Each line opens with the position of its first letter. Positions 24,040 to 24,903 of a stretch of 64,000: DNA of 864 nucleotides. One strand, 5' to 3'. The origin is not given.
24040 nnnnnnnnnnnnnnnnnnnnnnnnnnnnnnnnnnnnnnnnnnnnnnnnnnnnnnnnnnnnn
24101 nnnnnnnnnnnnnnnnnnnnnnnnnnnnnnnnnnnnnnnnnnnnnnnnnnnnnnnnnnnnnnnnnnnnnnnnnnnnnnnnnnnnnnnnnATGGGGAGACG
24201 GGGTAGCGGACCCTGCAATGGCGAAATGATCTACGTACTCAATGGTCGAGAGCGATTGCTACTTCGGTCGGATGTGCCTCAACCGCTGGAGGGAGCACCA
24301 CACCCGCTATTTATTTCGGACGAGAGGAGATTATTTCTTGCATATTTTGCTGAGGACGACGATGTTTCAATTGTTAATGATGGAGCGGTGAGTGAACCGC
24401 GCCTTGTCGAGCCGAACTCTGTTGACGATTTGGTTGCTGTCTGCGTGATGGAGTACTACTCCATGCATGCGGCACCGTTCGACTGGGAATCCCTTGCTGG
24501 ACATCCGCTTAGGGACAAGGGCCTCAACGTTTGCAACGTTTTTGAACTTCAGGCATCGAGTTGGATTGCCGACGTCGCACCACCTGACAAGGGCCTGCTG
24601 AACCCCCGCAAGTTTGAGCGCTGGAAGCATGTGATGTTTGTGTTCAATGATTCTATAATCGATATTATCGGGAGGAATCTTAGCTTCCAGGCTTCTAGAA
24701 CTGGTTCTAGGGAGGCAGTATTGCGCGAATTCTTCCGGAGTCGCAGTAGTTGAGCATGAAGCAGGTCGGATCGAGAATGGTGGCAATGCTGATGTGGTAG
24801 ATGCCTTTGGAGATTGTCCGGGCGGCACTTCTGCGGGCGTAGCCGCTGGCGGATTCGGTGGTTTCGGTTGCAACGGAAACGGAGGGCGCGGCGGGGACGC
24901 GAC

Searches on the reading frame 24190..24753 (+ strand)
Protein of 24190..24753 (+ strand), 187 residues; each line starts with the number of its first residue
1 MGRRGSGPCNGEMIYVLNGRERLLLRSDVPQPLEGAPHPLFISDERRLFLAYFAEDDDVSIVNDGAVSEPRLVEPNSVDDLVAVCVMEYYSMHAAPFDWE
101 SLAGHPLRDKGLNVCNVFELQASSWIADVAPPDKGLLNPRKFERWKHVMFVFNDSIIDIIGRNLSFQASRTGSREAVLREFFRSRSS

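Call 11: search_protein_families(library=phrogs, proteins=[window:24190-24753:+], max_evalue=0.01)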
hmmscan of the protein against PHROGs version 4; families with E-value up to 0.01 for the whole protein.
window:24190-24753:+ (187 aa): 0 families

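Call 12: search_protein_families(library=pfam, proteins=[window:24190-24753:+], max_evalue=0.01)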
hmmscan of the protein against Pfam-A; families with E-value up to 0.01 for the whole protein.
window:24190-24753:+ (187 aa): 0 families

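Call 59: search_protein_families(library=phrogs, proteins=[window:24190-24750:+], max_evalue=0.05)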
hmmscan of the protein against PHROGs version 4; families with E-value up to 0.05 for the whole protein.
window:24190-24750:+ (187 aa): 0 families

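Call 60: search_protein_families(library=padloc, proteins=[window:24190-24750:+], max_evalue=0.05)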
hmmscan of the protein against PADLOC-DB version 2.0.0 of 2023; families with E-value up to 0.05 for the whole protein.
window:24190-24750:+ (187 aa): 0 families

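Call 86: search_solved_structures(query=window:24190-24750:+, max_evalue=10)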
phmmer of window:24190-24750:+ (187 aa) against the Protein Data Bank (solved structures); distinct sequences matched with E-value up to 10: 1.
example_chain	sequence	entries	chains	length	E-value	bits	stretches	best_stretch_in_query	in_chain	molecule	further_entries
9e5c_2u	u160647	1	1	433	0.9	12.2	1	94-144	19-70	RSP8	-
